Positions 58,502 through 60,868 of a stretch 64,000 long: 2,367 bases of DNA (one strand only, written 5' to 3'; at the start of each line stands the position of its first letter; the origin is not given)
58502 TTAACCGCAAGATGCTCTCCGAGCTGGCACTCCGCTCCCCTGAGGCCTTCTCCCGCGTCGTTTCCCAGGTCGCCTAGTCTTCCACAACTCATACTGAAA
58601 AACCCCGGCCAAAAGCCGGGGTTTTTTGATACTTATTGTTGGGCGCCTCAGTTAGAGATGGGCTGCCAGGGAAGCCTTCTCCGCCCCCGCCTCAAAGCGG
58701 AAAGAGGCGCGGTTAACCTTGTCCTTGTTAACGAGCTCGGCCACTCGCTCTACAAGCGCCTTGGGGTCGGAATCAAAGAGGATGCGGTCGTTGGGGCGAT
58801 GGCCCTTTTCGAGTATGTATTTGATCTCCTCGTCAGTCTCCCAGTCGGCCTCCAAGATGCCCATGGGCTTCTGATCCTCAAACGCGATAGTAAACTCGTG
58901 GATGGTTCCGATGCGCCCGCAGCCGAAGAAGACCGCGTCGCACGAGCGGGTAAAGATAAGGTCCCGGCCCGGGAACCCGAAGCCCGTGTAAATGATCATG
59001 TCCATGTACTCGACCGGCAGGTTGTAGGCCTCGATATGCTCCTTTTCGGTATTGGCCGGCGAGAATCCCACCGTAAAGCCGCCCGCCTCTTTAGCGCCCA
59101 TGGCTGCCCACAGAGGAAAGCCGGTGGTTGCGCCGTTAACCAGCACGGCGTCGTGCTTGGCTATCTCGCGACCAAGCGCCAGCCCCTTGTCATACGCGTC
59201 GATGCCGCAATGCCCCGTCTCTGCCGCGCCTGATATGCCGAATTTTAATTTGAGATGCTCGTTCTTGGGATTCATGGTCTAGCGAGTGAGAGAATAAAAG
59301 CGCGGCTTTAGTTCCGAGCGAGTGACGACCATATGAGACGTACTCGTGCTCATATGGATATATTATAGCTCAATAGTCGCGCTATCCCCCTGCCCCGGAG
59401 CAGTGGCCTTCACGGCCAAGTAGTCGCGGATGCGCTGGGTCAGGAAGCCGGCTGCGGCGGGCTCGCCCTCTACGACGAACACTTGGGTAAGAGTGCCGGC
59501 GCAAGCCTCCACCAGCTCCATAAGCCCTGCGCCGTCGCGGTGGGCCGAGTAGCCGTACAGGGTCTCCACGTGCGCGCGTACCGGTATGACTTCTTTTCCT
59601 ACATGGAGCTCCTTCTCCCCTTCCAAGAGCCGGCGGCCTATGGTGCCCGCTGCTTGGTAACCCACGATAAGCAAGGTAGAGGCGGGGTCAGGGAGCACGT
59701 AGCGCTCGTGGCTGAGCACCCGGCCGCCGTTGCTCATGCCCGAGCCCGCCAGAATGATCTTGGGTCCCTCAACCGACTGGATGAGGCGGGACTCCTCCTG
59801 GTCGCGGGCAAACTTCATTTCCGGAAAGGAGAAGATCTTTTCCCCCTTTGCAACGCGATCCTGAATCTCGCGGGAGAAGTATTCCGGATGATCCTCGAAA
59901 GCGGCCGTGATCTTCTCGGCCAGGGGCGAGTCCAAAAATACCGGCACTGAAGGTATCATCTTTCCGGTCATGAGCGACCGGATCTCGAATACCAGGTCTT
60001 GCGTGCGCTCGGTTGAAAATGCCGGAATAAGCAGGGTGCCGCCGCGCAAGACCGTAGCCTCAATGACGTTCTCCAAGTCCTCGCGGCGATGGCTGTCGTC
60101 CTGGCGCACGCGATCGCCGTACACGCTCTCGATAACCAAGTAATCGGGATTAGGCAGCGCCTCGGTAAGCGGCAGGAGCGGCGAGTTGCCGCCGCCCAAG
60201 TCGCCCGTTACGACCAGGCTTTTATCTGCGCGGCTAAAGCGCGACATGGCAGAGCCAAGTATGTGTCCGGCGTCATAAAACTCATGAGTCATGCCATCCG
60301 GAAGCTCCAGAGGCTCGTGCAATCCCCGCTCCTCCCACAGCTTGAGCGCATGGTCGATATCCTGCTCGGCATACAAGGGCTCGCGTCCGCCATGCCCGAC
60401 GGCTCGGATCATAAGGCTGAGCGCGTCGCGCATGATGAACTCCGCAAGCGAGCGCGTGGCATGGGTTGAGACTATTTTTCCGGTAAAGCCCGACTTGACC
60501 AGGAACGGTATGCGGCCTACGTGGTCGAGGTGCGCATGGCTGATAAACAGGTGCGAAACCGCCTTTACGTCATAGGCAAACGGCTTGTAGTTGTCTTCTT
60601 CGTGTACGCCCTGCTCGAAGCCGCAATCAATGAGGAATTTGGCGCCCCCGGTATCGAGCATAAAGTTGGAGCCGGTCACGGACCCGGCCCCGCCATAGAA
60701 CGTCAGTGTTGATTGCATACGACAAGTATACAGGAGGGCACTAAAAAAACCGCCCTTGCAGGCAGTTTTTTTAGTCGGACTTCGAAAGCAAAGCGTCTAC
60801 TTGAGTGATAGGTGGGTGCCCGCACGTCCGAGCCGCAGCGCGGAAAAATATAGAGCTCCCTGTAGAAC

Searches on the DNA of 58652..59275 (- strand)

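Call 66: search_rna_families(sources=[L048, L047, L043], threshold=gathering)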
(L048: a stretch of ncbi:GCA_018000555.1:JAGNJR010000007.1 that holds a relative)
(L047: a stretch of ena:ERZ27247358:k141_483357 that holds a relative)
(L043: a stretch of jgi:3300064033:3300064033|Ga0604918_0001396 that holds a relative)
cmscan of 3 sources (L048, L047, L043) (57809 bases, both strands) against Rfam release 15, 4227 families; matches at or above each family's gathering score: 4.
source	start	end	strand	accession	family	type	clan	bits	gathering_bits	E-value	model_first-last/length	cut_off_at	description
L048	15829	16206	-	RF00023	tmRNA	Gene;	CL00001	109.6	47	5.7e-42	1-374/374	no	transfer-messenger RNA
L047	15225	15602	-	RF00023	tmRNA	Gene;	CL00001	105.4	47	3.4e-40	1-374/374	no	transfer-messenger RNA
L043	15695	16073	-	RF00023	tmRNA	Gene;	CL00001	91.7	47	2.1e-34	1-374/374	no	transfer-messenger RNA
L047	20117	20188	+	RF00005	tRNA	Gene; tRNA;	CL00001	70.9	29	1.6e-13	1-71/71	no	tRNA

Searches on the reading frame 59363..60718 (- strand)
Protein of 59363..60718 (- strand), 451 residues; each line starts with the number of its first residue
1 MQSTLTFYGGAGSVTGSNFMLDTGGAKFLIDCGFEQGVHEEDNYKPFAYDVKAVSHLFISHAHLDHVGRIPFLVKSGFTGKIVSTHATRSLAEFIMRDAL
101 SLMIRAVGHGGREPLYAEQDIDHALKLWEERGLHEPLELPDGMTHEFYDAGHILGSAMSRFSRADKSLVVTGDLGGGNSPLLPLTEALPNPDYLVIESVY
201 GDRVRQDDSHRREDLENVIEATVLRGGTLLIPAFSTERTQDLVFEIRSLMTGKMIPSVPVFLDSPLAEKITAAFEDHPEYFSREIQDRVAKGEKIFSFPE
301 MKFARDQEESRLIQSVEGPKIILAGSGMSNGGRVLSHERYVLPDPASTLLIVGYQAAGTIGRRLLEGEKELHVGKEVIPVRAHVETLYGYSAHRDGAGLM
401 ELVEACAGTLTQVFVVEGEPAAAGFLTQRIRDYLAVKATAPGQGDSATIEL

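Call 86: search_protein_families(library=pfam, proteins=[window:59363-60718:-], max_evalue=0.001)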
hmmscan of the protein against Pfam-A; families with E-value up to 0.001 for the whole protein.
window:59363-60718:- (451 aa): 5 families
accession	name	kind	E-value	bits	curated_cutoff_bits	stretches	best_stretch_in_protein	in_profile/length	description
PF10996.14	Beta-Casp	-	5.1e-32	111.3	27.7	1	239-364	1-120/120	Beta-Casp domain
PF00753.33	Lactamase_B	-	2.2e-10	41.2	22.7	1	17-179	7-156/196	Metallo-beta-lactamase superfamily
PF07521.17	RMMBL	-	1.3e-08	35.2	21.6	1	378-432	2-54/63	Zn-dependent metallo-hydrolase RNA specificity domain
PF16661.11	Lactamase_B_6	-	4.2e-07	30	27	1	21-169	2-157/193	Metallo-beta-lactamase superfamily domain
PF12706.13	Lactamase_B_2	-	1.3e-05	25.3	27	1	28-99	3-74/200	Beta-lactamase superfamily domain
